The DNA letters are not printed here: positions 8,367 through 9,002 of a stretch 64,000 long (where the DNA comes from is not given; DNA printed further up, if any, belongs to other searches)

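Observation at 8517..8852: PqqD/RRE-type peptide chaperone translationally coupled between a BY-kinase and the priming glycosylphosphotransferase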

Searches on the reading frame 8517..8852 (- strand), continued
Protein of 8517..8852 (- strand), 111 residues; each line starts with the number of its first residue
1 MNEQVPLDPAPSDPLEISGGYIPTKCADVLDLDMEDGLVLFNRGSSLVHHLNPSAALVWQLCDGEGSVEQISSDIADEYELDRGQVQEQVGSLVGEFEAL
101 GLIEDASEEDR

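Call 33: find_encoding_contigs(protein=P0007, flank=10000, max_places=2)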
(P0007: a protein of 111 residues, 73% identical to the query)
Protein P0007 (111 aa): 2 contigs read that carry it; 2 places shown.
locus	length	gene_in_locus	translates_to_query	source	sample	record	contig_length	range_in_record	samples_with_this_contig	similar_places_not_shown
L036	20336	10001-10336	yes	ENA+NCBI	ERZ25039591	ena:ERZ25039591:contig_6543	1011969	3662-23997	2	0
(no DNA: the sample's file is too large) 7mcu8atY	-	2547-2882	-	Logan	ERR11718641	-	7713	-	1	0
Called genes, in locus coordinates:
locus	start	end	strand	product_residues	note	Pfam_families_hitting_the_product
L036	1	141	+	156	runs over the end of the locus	-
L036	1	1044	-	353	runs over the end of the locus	-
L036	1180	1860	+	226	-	PF02397:Bac_transf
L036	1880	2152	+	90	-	PF02397:Bac_transf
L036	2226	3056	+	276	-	PF00685:Sulfotransfer_1, PF13469:Sulfotransfer_3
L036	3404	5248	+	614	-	PF00801:PKD, PF18911:PKD_4, PF00801:PKD, PF24517:CBM96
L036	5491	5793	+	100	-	PF00166:Cpn10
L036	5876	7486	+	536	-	PF00118:Cpn60_TCP1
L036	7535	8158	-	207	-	PF00196:GerE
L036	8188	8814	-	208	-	PF00072:Response_reg (weak), PF00196:GerE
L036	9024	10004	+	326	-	PF02397:Bac_transf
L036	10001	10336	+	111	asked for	PF05402:PqqD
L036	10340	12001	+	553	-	-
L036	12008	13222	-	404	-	PF14907:NTP_transf_5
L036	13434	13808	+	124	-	-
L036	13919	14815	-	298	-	-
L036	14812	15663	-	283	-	-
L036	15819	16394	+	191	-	-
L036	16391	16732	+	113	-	-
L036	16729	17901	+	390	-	PF13439:Glyco_transf_4, PF13477:Glyco_trans_4_2, PF13579:Glyco_trans_4_4, PF20706:GT4-conflict, PF00534:Glycos_transf_1, PF13692:Glyco_trans_1_4, PF13524:Glyco_trans_1_2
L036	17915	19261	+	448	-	PF04932:Wzy_C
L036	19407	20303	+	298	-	-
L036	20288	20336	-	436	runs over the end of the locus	PF01943:Polysacc_synt, PF13440:Polysacc_synt_3, PF03023:MurJ (weak)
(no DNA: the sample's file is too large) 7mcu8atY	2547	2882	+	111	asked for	PF05402:PqqD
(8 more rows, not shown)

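Call 34: find_encoding_contigs(protein=P0038, flank=10000, max_places=2)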
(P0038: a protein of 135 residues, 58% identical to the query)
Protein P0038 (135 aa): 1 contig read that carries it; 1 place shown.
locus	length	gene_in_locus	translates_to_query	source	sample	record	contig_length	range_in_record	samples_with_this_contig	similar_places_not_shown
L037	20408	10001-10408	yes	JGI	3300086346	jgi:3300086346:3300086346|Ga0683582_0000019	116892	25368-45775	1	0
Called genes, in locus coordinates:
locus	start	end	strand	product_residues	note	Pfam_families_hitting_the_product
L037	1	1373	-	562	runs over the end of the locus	PF13439:Glyco_transf_4, PF13477:Glyco_trans_4_2, PF13579:Glyco_trans_4_4, PF00534:Glycos_transf_1, PF13524:Glyco_trans_1_2, PF13692:Glyco_trans_1_4, PF00583:Acetyltransf_1, PF13508:Acetyltransf_7, +3 more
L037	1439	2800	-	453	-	-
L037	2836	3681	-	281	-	PF13578:Methyltransf_24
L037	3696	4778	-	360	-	PF14907:NTP_transf_5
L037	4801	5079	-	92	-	PF05402:PqqD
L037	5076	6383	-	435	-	PF03721:UDPG_MGDP_dh_N, PF00984:UDPG_MGDP_dh, PF03720:UDPG_MGDP_dh_C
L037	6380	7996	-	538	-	PF10609:ParA (weak), PF00142:Fer4_NifH (weak), PF01656:CbiA (weak), PF13614:AAA_31 (weak)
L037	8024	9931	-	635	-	PF13727:CoA_binding_3, PF00899:ThiF (faint), PF01073:3Beta_HSD, PF01370:Epimerase, PF02719:Polysacc_synt_2, PF04321:RmlD_sub_bind, PF13460:NAD_binding_10 (weak), PF16363:GDP_Man_Dehyd, +1 more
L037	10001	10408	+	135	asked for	PF05402:PqqD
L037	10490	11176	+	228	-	PF00072:Response_reg, PF00196:GerE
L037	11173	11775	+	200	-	PF00072:Response_reg (weak), PF13384:HTH_23 (faint), PF00196:GerE, PF04545:Sigma70_r4 (weak), PF08281:Sigma70_r4_2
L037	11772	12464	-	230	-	PF00072:Response_reg, PF08281:Sigma70_r4_2 (weak), PF00196:GerE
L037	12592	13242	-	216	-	PF00072:Response_reg, PF08281:Sigma70_r4_2, PF00196:GerE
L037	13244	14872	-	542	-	PF00512:HisKA (weak), PF02518:HATPase_c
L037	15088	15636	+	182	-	PF13560:HTH_31, PF01381:HTH_3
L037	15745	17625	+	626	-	PF13196:DUF4012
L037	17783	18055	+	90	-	-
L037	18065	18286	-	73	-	PF05066:HARE-HTH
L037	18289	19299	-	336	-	PF00296:Bac_luciferase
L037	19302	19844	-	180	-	PF25084:LbH_EIF2B, PF00132:Hexapep (faint), PF25087:GMPPB_C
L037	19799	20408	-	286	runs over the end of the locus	PF00483:NTP_transferase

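Call 35: find_encoding_contigs(protein=P0014, flank=10000, max_places=2)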
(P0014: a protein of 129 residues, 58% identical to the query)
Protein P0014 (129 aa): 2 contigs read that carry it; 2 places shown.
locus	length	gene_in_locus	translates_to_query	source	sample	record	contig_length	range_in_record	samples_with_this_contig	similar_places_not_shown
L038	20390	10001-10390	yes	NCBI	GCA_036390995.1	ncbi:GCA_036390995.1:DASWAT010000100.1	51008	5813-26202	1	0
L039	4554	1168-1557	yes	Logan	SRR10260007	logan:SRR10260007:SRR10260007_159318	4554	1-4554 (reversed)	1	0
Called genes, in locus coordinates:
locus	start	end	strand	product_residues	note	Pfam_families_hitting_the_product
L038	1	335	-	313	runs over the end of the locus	PF00535:Glycos_transf_2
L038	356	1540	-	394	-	PF00005:ABC_tran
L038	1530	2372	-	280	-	PF01061:ABC2_membrane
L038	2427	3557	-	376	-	PF14907:NTP_transf_5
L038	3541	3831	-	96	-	PF05402:PqqD (weak)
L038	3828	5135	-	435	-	PF03446:NAD_binding_2 (weak), PF03721:UDPG_MGDP_dh_N, PF00984:UDPG_MGDP_dh, PF03720:UDPG_MGDP_dh_C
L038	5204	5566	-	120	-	-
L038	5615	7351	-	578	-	-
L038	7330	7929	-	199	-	PF00196:GerE, PF04545:Sigma70_r4 (weak), PF08281:Sigma70_r4_2 (weak)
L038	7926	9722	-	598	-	PF13727:CoA_binding_3, PF01073:3Beta_HSD, PF01370:Epimerase, PF02719:Polysacc_synt_2, PF04321:RmlD_sub_bind, PF05368:NmrA (weak), PF13460:NAD_binding_10, PF16363:GDP_Man_Dehyd, +2 more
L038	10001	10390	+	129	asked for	PF05402:PqqD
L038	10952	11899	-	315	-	-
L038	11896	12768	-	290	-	-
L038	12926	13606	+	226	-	PF00072:Response_reg, PF00196:GerE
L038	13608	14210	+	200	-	PF08281:Sigma70_r4_2 (weak), PF00196:GerE, PF13384:HTH_23 (faint)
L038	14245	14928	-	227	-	PF00072:Response_reg, PF00196:GerE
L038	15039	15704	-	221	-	PF00072:Response_reg, PF08281:Sigma70_r4_2 (weak), PF00196:GerE, PF13384:HTH_23 (weak)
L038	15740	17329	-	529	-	PF02518:HATPase_c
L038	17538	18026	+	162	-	PF13560:HTH_31, PF01381:HTH_3, PF12844:HTH_19 (weak)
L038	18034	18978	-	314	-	PF00106:adh_short (faint), PF01073:3Beta_HSD, PF01370:Epimerase, PF02719:Polysacc_synt_2, PF04321:RmlD_sub_bind (weak), PF16363:GDP_Man_Dehyd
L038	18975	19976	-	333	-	PF00814:TsaD, PF22521:HypF_C_2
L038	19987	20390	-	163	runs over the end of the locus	PF00583:Acetyltransf_1, PF13673:Acetyltransf_10, PF13508:Acetyltransf_7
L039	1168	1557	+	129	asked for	PF05402:PqqD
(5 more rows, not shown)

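Call 42: predict_structure(alignment_id=A1)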
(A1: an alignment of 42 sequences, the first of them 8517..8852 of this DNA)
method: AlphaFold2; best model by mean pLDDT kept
length: 111 residues; sequences in the alignment: 42
mean_pLDDT: 81.6   pTM: 0.69
mean pLDDT of the five models: 81.6, 79.5, 78.4, 77.4, 73.8
residues with pLDDT >= 90: 49; 70-90: 43; 50-70: 6; < 50: 13
segments of 3 or more residues with pLDDT < 50: 1-4, 6-13
pLDDT, mean of each block of 10 residues (from residue 1): 45 66 89 84 79 89 92 94 92 90 81 41
secondary structure, 60 per line:
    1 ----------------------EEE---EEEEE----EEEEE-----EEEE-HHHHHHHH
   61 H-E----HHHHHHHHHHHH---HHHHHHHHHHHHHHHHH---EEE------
elements in order: E23-25 E29-33 E38-42 E48-51 H53-61 H68-79 H83-99 E103-105

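Call 46: fold_search(model_id=the predicted structure, library=pdb)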
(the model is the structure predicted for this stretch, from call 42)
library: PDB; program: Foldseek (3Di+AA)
matches with E <= 10: 431; with E <= 0.001: 6
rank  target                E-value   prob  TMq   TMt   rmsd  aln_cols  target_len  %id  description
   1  5v1v_A                1.7e-04  1.00  0.68  0.84   1.7        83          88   20  TbiB1 in Complex with the TbiA(alpha) Leader Peptide (released 2018-09-05)
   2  5v1u_B                2.3e-04  1.00  0.66  0.84   1.7        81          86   21  TbiB1 in Complex with the TbiA(beta) Leader Peptide (released 2018-09-05)
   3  5sxy_MODEL_1_A        3.9e-04  1.00  0.68  0.78   2.4        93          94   22  The solution NMR structure for the PqqD truncation of Methylobacterium extorquens PqqCD representing a functio (released 2017-05-24)
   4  6jx3_B                6.5e-04  1.00  0.67  0.85   1.8        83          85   22  Lasso peptide synthetase B1 complexed with the leader peptide (released 2019-06-26)
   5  5v1u_C                8.9e-04  1.00  0.66  0.84   1.8        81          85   21  TbiB1 in Complex with the TbiA(beta) Leader Peptide (released 2018-09-05)
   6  5v1u_A                9.5e-04  1.00  0.66  0.86   1.7        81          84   21  TbiB1 in Complex with the TbiA(beta) Leader Peptide (released 2018-09-05)
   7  5v1u_D                1.1e-03  1.00  0.63  0.82   2.0        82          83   21  TbiB1 in Complex with the TbiA(beta) Leader Peptide (released 2018-09-05)
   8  8t19_A                3.6e-03  1.00  0.53  0.65   3.8        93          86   13  RiPP precursor peptide recognition element (RRE) domain of Ocin-ThiF-like partner protein, PbtF, bound to an 8 residue (released 2024-06-12)
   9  3g2b                  7.7e-03  1.00  0.51  0.63  13.5        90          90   27  crystal structure of PqqD from xanthomonas campestris (released 2009-09-01)
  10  8hkr_A                9.3e-03  1.00  0.60  0.19   2.1        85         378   14  Crystal Structure of Histone H3 Lysine 79 (H3K79) Methyltransferase Rv2067c from Mycobacterium tuberculosis (released 2023-10-18)
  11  5lq4_A                1.7e-02  1.00  0.53  0.15   3.6        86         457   17  The Structure of ThcOx, the First Oxidase Protein from the Cyanobactin Pathways (released 2016-11-09)
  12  8hkr_B                2.3e-02  1.00  0.62  0.19   2.1        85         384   14  Crystal Structure of Histone H3 Lysine 79 (H3K79) Methyltransferase Rv2067c from Mycobacterium tuberculosis (released 2023-10-18)
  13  5lq4_B                7.2e-02  0.98  0.56  0.16   3.6        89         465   17  The Structure of ThcOx, the First Oxidase Protein from the Cyanobactin Pathways (released 2016-11-09)
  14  8vpo                  7.6e-02  0.99  0.54  0.15   2.9        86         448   15  X-Ray Crystal Structure of TigE from Paramaledivibacter caminithermalis (released 2024-02-07)
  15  4v1v_A                1.1e-01  0.97  0.54  0.10   3.0        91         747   14  Heterocyclase in complex with substrate and Cofactor (released 2015-01-14)
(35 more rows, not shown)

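Call 59: search_protein_families(library=ncbifam, proteins=[L037:4801-5079:-, L038:3541-3831:-, P0014, P0038], max_evalue=0.01)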
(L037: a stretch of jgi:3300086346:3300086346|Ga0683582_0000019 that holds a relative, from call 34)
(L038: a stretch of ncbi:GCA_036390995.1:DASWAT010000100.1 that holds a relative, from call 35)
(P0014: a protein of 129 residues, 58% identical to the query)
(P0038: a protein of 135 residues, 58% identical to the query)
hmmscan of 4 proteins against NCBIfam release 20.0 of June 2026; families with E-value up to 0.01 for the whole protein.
L037:4801-5079:- (92 aa): 5 families
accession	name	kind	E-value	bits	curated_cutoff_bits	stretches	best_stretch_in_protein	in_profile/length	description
TIGR03859.1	PQQ_PqqD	equivalog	1.4e-07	31.2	46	1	29-81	24-75/81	pyrroloquinoline quinone biosynthesis peptide chaperone PqqD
NF033530.1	lasso_PqqD_Strm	exception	6.8e-05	23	70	1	34-86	26-78/78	lasso peptide biosynthesis PqqD family chaperone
TIGR04248.1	SCM_PqqD_rel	equivalog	0.00071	19.7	100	1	25-86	20-81/84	SynChlorMet cassette protein ScmD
NF033536.1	lasso_PqqD_Bac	exception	0.0011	19.1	80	1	40-86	40-86/88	lasso peptide biosynthesis PqqD family chaperone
TIGR04302.1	geo_PqqD_fam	equivalog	0.0073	16.7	100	1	40-87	55-101/102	GeoRSP system PqqD family peptide chaperone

L038:3541-3831:- (96 aa): 0 families

P0014 (129 aa): 7 families
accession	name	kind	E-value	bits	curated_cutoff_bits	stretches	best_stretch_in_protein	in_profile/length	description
TIGR04353.1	PqqD_rel_X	equivalog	2.9e-10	40.9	35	1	44-112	2-73/74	HPr-rel-A system PqqD family peptide chaperone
TIGR04248.1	SCM_PqqD_rel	equivalog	7.4e-09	35.7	100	1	38-108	7-77/84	SynChlorMet cassette protein ScmD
NF033530.1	lasso_PqqD_Strm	exception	1.4e-07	31.6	70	1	36-112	2-78/78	lasso peptide biosynthesis PqqD family chaperone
TIGR03859.1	PQQ_PqqD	equivalog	0.00013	21.8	46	1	57-93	26-61/81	pyrroloquinoline quinone biosynthesis peptide chaperone PqqD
TIGR04302.1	geo_PqqD_fam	equivalog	0.0011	19.4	100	1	56-112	45-100/102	GeoRSP system PqqD family peptide chaperone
NF002535.0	PRK02079.1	equivalog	0.0024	17.6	101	1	59-88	37-66/92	pyrroloquinoline quinone biosynthesis peptide chaperone PqqD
NF033536.1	lasso_PqqD_Bac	exception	0.0042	17.2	80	1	34-111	8-85/88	lasso peptide biosynthesis PqqD family chaperone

P0038 (135 aa): 6 families
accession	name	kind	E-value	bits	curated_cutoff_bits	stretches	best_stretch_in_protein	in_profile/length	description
TIGR04353.1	PqqD_rel_X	equivalog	3.4e-09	37.5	35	1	57-126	2-74/74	HPr-rel-A system PqqD family peptide chaperone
TIGR04248.1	SCM_PqqD_rel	equivalog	3.4e-06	27.2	100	1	51-112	7-68/84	SynChlorMet cassette protein ScmD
NF033530.1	lasso_PqqD_Strm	exception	2.6e-05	24.4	70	1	50-124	3-77/78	lasso peptide biosynthesis PqqD family chaperone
TIGR03859.1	PQQ_PqqD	equivalog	5.8e-05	22.9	46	1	71-116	27-71/81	pyrroloquinoline quinone biosynthesis peptide chaperone PqqD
NF002535.0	PRK02079.1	equivalog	0.0022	17.7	101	1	72-102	37-67/92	pyrroloquinoline quinone biosynthesis peptide chaperone PqqD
NF033536.1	lasso_PqqD_Bac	exception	0.0068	16.5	80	1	54-125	15-86/88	lasso peptide biosynthesis PqqD family chaperone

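Call 72: find_related_loci(query=A1, collection=metagenome_contigs, flank=8000)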
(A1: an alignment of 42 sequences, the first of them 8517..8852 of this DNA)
Query A1 (111 aa) in metagenome_contigs; peptide patterns used: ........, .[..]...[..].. (x = any residue, [..] = any of these).
301 stretches matched a pattern; 74 encode a relative of the query (tblastn E <= 1e-3); 74 distinct loci.
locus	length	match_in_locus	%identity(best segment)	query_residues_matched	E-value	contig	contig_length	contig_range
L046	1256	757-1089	99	1-111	4e-76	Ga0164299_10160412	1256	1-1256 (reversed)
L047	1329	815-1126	56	8-107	2e-38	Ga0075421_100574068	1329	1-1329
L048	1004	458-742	60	12-106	7e-38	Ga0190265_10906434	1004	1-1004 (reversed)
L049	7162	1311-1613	56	11-111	2e-36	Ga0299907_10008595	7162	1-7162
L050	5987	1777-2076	58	6-105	4e-36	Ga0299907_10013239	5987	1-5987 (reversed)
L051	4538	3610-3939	50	1-110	1e-35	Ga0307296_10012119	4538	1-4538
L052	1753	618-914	56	8-106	9e-36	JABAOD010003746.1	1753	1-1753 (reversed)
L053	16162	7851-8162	55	6-105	8e-36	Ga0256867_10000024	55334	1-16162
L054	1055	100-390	60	12-108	6e-37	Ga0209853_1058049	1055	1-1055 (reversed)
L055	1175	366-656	60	12-108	1e-36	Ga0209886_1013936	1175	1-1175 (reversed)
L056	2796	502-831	50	1-110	9e-36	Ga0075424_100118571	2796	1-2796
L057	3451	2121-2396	61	14-105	5e-35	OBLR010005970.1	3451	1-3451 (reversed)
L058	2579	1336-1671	54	8-111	1e-34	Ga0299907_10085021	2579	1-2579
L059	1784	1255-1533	57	14-106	1e-33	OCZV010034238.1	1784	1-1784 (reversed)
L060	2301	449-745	51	11-109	4e-33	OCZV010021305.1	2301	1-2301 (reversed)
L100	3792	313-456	50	35-82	6e-12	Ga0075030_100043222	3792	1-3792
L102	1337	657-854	39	39-104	9e-12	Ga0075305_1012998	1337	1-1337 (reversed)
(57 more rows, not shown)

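Call 78: search_solved_structures(query=A1, max_evalue=1)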
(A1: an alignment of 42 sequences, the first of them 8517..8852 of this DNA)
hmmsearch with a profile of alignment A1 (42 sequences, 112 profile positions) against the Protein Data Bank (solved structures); distinct sequences matched with E-value up to 1: 9.
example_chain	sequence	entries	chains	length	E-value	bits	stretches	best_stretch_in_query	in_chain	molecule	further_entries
9x8z_B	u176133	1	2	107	4.6e-06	29.6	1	13-106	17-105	PqqD family protein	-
2mse_D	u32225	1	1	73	0.013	18.5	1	20-76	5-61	Serine/threonine-protein kinase A-Raf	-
6jx3_B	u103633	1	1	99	0.013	18.4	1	36-97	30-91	TfuB1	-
1wxm_A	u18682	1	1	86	0.017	18.1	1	20-76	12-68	A-Raf proto-oncogene serine/threonine-protein kinase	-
3g2b_A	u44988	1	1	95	0.024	17.7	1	49-97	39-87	Coenzyme PQQ synthesis protein D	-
5sxy_A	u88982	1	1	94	0.12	15.4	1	51-95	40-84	Bifunctional coenzyme PQQ synthesis protein C/D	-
3nbm_A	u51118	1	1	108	0.52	13.3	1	58-101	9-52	PTS system, lactose-specific IIBC components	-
9x90_B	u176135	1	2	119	0.54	13.3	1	54-97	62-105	Lasso peptide biosynthesis PqqD family chaperone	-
5jv4_A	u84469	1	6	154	0.77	12.8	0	43-85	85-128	Pyridoxamine 5'-phosphate oxidase-like FMN-binding protein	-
